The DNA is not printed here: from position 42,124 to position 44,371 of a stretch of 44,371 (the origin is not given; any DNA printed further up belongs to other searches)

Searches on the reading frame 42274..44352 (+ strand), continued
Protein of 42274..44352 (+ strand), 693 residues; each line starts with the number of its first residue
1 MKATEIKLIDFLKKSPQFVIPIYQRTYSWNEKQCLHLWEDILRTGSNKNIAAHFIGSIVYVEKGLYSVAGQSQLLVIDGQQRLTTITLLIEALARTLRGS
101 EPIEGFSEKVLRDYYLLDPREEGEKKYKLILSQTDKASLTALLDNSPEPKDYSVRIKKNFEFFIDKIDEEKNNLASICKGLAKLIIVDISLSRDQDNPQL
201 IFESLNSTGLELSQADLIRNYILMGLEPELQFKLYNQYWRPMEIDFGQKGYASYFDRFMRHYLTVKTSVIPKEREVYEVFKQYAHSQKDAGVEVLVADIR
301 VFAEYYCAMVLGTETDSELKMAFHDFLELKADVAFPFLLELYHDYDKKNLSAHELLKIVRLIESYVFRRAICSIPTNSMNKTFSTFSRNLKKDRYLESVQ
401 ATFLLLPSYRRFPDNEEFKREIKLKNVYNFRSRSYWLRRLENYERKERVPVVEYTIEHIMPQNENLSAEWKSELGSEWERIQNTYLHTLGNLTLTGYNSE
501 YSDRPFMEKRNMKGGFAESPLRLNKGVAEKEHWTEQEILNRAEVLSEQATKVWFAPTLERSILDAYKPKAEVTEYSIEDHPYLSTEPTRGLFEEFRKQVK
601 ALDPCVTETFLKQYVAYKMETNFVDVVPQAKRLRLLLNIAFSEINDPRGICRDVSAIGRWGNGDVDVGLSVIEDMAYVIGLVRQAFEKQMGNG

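Call 63: predict_structure(alignment_id=A1)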
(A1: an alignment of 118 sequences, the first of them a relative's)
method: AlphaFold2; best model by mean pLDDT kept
length: 693 residues; sequences in the alignment: 118
mean_pLDDT: 79.8   pTM: 0.73
mean pLDDT of the five models: 79.8, 78.6, 78.2, 75.7, 74.7
residues with pLDDT >= 90: 255; 70-90: 295; 50-70: 64; < 50: 79
segments of 3 or more residues with pLDDT < 50: 1-22, 57-78, 187-196, 204-210, 571-573, 621-629, 659-661
pLDDT, mean of each block of 10 residues (from residue 1): 39 40 61 89 85 51 35 39 82 88 85 81 72 72 89 88 95 89 60 46 47 72 77 86 86 88 91 86 88 93 97 94 92 94 96 97 95 81 84 93 84 95 92 85 85 84 87 94 94 76 88 88 90 95 97 95 81 57 78 87 76 65 41 79 89 67 76 90 84 48
secondary structure, 60 per line:
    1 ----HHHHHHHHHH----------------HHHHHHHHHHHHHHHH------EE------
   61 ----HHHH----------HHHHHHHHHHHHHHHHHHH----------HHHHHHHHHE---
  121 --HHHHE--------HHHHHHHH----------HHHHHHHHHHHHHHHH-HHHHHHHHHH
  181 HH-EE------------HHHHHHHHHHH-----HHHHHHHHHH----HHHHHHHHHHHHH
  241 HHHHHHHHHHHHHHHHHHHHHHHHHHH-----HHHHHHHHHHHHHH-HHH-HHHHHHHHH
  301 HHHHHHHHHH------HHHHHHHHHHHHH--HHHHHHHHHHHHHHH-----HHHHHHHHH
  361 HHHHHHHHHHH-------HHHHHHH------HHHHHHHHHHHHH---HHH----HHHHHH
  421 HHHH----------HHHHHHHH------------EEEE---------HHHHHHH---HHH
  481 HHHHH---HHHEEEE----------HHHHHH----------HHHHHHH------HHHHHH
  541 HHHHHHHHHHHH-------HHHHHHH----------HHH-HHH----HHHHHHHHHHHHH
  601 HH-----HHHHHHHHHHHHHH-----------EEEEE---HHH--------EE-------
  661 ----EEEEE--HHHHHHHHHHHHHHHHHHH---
elements in order (helices of 4 or more, strands of 3 or more residues): H5-14 H31-46 H65-68 H79-97 H108-116 H123-126 H136-143 H154-169 H171-182 H198-208 H214-223 H228-267 H273-286 H292-310 H317-329 H332-346 H352-371 H379-385 H392-404 H415-424 H435-442 E455-458 H468-474 H478-485 E492-495 H506-511 H522-528 H535-552 H560-566 H588-602 H608-621 E633-637 E665-669 H672-690

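Call 69: fold_search(model_id=the predicted structure, library=pdb)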
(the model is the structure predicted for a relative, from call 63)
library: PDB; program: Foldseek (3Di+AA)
matches with E <= 10: 21; with E <= 0.001: 6
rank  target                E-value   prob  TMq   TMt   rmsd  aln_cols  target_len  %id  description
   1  9jfl_A                5.4e-12  1.00  0.45  0.50   9.3       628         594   19  Molecular basis of the phosphorothioation-sensing antiphage defence system DndBCDE-DndI (released 2024-12-11)
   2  9jfl_B                4.3e-11  1.00  0.42  0.48   9.8       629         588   19  Molecular basis of the phosphorothioation-sensing antiphage defence system DndBCDE-DndI (released 2024-12-11)
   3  7dri_A                2.0e-04  1.00  0.37  0.53   7.6       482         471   14  Structure of SspE_CTD_41658 (released 2022-06-29)
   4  7dri_C                2.7e-04  1.00  0.36  0.51   7.6       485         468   15  Structure of SspE_CTD_41658 (released 2022-06-29)
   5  7dri_D                2.9e-04  1.00  0.38  0.54   7.6       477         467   15  Structure of SspE_CTD_41658 (released 2022-06-29)
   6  7dri_B                5.8e-04  1.00  0.35  0.50   9.2       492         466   13  Structure of SspE_CTD_41658 (released 2022-06-29)
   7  7p9m_B                1.5e-03  1.00  0.27  0.31  19.3       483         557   14  BrxU, GmrSD-family Type IV restriction enzyme (released 2021-12-08)
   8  4qiq                  3.4e+00  0.02  0.08  0.11  25.3       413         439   10  Crystal structure of D-xylose-proton symporter (released 2014-08-06)
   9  9qx1_A                3.6e+00  0.03  0.11  0.10  22.0       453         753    8  Cryo-EM structure of the C. elegans UBR4/KCMF1 complex (C-term dimer interface focused refinement) (released 2025-09-03)
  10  7uni_C                4.2e+00  0.06  0.09  0.18  16.1       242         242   16  De novo designed chlorophyll dimer protein with Zn pheophorbide a methyl ester, SP2-ZnPPaM (released 2023-04-19)
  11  5h7a_E                5.2e+00  0.02  0.07  0.15  18.0       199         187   10  Crystal structure of a repeat protein with four Protein A repeat module (released 2017-06-28)
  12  1m4r_A                5.9e+00  0.09  0.10  0.34  14.0       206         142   10  CRYSTAL STRUCTURE OF RECOMBINANT HUMAN INTERLEUKIN-22 (released 2003-07-07)
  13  7rz6_A                6.7e+00  0.01  0.06  0.04  31.8       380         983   10  Structure of the complex of AMPA receptor GluA2 with auxiliary subunit TARP gamma-5 bound to agonist glutamate (released 2021-10-27)
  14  4gou                  7.0e+00  0.01  0.09  0.10  23.7       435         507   11  Crystal structure of an RGS-RhoGEF from Entamoeba histolytica (released 2013-01-09)
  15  6zbc_A                7.0e+00  0.01  0.07  0.08  32.5       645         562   10  Merozoite surface protein 1 (MSP-1) from Plasmodium falciparum, main conformation (released 2021-05-19)
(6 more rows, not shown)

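Call 80: find_related_loci(query=A1, collection=metagenome_contigs, flank=6000)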
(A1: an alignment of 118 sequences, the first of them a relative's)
Query A1 (693 aa) in metagenome_contigs; peptide patterns used: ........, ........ (x = any residue, [..] = any of these).
599 stretches matched a pattern (row limit reached: there are more); 402 encode a relative of the query (tblastn E <= 1e-3); the best 80 are kept; 80 distinct loci.
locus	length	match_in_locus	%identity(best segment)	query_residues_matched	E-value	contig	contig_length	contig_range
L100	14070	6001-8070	83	1-690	0e+0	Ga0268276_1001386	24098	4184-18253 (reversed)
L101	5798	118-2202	72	1-693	0e+0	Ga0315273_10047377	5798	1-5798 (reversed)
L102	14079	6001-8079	71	1-692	0e+0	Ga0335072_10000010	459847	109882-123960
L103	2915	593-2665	71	1-691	0e+0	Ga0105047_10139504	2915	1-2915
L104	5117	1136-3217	69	1-692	0e+0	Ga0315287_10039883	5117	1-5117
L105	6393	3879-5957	70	1-693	0e+0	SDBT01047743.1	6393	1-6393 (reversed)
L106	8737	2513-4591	68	1-693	0e+0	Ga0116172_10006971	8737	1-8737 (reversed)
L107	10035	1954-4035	67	1-692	0e+0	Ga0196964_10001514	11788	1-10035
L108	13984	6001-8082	67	1-692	0e+0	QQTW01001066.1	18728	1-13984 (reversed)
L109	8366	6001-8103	65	1-693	0e+0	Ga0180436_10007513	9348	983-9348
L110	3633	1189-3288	65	1-693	0e+0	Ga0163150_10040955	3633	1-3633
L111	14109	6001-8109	63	1-693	0e+0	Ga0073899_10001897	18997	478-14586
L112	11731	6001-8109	66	1-693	0e+0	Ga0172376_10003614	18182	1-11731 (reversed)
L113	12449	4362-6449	65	1-693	0e+0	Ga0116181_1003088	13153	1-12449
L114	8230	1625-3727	64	1-693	0e+0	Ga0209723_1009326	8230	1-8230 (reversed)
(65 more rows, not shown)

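Call 81: find_related_loci(query=A1, collection=viral_contigs, flank=6000)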
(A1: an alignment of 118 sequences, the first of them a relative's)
Query A1 (693 aa) in viral_contigs; peptide patterns used: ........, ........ (x = any residue, [..] = any of these).
82 stretches matched a pattern; 38 encode a relative of the query (tblastn E <= 1e-3); 38 distinct loci.
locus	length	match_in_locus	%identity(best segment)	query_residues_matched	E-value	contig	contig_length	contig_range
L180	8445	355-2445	61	1-693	0e+0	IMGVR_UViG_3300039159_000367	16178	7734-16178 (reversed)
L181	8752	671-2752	59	1-690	0e+0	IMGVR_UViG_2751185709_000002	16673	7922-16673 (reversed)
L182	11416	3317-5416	62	1-693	0e+0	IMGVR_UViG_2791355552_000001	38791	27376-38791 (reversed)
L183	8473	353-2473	58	1-693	0e+0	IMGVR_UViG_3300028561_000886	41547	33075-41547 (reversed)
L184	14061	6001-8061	42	1-689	2e-175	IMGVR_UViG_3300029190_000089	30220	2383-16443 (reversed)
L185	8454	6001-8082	36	1-687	2e-138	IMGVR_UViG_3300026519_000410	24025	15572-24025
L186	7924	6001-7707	36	1-556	6e-106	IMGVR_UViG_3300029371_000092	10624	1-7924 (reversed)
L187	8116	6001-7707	36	1-556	6e-106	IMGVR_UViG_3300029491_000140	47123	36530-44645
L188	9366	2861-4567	36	1-556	1e-105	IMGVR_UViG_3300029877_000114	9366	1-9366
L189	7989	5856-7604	36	1-582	6e-105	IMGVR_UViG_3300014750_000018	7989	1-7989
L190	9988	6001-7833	34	1-602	4e-102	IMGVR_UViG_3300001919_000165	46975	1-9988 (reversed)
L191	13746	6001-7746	35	1-584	6e-101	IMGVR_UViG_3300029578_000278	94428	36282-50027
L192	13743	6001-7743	34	1-584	3e-101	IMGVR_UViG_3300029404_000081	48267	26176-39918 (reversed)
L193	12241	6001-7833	34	1-602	4e-100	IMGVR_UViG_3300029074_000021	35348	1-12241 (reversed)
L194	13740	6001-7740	36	1-579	1e-99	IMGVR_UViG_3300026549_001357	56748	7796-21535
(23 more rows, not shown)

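Call 84: search_dna_similar(query=window:42274-44352:+, collection=plasmids, mode=protein, max_rows=15, max_evalue=1e-20)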
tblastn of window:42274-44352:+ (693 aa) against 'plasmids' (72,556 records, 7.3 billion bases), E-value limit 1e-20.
Records with a match: 82; places in all: 82; records where one place covers at least 80% of the query: 35.
Best place of each record, by identity: 60-80% 7; <60% 75.
By first word of the organism name: Enterococcus 31; Planktothrix 4; Rhizobium 4; Escherichia 3; Limosilactobacillus 3; Picosynechococcus 2; Deinococcus 2; Lactiplantibacillus 2; Loigolactobacillus 2; Haloferax 2; and 27 more.
By predicted mobility (MOB-suite, as given by PLSDB): non-mobilizable 57; conjugative 15; mobilizable 10.
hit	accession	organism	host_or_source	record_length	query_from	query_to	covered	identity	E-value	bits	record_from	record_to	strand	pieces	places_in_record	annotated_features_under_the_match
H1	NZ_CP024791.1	Nostoc flagelliforme CCNUN1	cell culture,desert soil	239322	1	692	100%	66.1%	0e+0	963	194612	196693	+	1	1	DUF262 domain-containing protein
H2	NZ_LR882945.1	Planktothrix agardhii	-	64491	1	692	100%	65.6%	0e+0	945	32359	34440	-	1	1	DUF262 domain-containing protein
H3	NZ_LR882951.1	Planktothrix agardhii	-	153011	1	692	100%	65.6%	0e+0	943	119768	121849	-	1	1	DUF262 domain-containing protein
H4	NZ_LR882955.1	Planktothrix agardhii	-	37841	1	692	100%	65.6%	0e+0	943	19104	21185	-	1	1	DUF262 domain-containing protein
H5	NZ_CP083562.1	Sulfitobacter sp. S223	-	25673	1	692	100%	64.4%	0e+0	914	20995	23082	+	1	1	DUF262 and DUF1524 domain-containing protein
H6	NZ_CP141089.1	Escherichia coli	Homo sapiens,Infected Human Urine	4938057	1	690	100%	60.5%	0e+0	847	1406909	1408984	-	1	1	none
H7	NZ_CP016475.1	Picosynechococcus sp. PCC 7003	cell culture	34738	1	693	100%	59.6%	0e+0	814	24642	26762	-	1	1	DUF262 domain-containing protein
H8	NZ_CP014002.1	Picosynechococcus sp. PCC 73109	cell culture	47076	1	693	100%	58.9%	0e+0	805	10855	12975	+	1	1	DUF262 domain-containing protein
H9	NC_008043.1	Ruegeria sp. TM1040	-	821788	1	691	100%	57.3%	0e+0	825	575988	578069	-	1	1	DUF262 and DUF1524 domain-containing protein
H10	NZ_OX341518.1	Aminobacter niigataensis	-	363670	1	691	100%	54.1%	0e+0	775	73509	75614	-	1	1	DUF262 and DUF1524 domain-containing protein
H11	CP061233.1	Escherichia coli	Sheep,cell culture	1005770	1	692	100%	53.8%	4e-162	825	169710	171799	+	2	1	none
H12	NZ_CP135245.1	Escherichia coli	Food,other,Pig ear pet treat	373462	1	619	89%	60.0%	0e+0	752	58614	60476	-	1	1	none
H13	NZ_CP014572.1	Arthrobacter sp. D5-1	cell culture,Soil cores containing ...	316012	1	691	100%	52.9%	0e+0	742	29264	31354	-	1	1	DUF262 and DUF1524 domain-containing protein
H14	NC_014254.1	Methanohalobium evestigatum Z-7303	-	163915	1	565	82%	48.4%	4e-154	501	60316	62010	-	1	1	DUF262 domain-containing protein (x2)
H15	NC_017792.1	Deinococcus gobiensis I-0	-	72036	1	691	100%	39.0%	3e-138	455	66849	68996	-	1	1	DUF262 and DUF1524 domain-containing protein | hypothetical protein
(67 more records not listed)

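Call 86: search_protein_families(library=ncbifam, proteins=[window:42274-44352:+, L001:2460-3839:+, L003:2400-2711:+], max_evalue=0.001)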
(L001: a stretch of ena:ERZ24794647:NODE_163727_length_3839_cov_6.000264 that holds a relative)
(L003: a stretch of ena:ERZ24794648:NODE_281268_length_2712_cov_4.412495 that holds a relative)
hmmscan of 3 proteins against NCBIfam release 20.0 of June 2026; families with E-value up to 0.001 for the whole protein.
window:42274-44352:+ (693 aa): 0 families

L001:2460-3839:+ (460 aa): 5 families
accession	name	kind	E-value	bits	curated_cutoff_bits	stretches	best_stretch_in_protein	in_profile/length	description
TIGR00497.1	hsdM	equivalog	1.1e-26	93.6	242.75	1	132-446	155-484/515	type I restriction-modification system subunit M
NF047738.1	antiphage_MADS2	equivalog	1.8e-24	86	720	1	104-382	233-566/654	methylation-associated defense system DNA methyltransferase MAD2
NF033452.1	BREX_1_MTaseX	exception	5.8e-10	37.7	500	1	279-394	505-628/1210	BREX-1 system adenine-specific DNA-methyltransferase PglX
TIGR02987.1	met_A_Alw26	exception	4e-09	35.7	353.5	1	173-292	3-123/523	Alw26I/Eco31I/Esp3I family type II restriction adenine-specific DNA-methyltransferase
NF033455.1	BREX_6_MTaseX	exception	1.6e-05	22.7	900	0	278-377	551-652/1319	BREX-6 system adenine-specific DNA-methyltransferase PglX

L003:2400-2711:+ (104 aa): 1 family
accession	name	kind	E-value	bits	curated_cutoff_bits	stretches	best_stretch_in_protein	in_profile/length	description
TIGR00348.1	hsdR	subfamily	2.3e-08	33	284.55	1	13-103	8-110/674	HsdR family type I site-specific deoxyribonuclease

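Call 87: search_protein_families(library=phrogs, proteins=[window:42274-44352:+], max_evalue=0.001)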
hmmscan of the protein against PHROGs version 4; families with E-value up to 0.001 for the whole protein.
window:42274-44352:+ (693 aa): 3 families
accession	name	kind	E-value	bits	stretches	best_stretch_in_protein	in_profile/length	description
phrog_21165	-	unknown function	3.1e-53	182.6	1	3-553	7-566/567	-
phrog_1583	-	unknown function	1.8e-09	37.8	1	13-91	31-102/417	-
phrog_2598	-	unknown function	0.00013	22.2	1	7-108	36-108/352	-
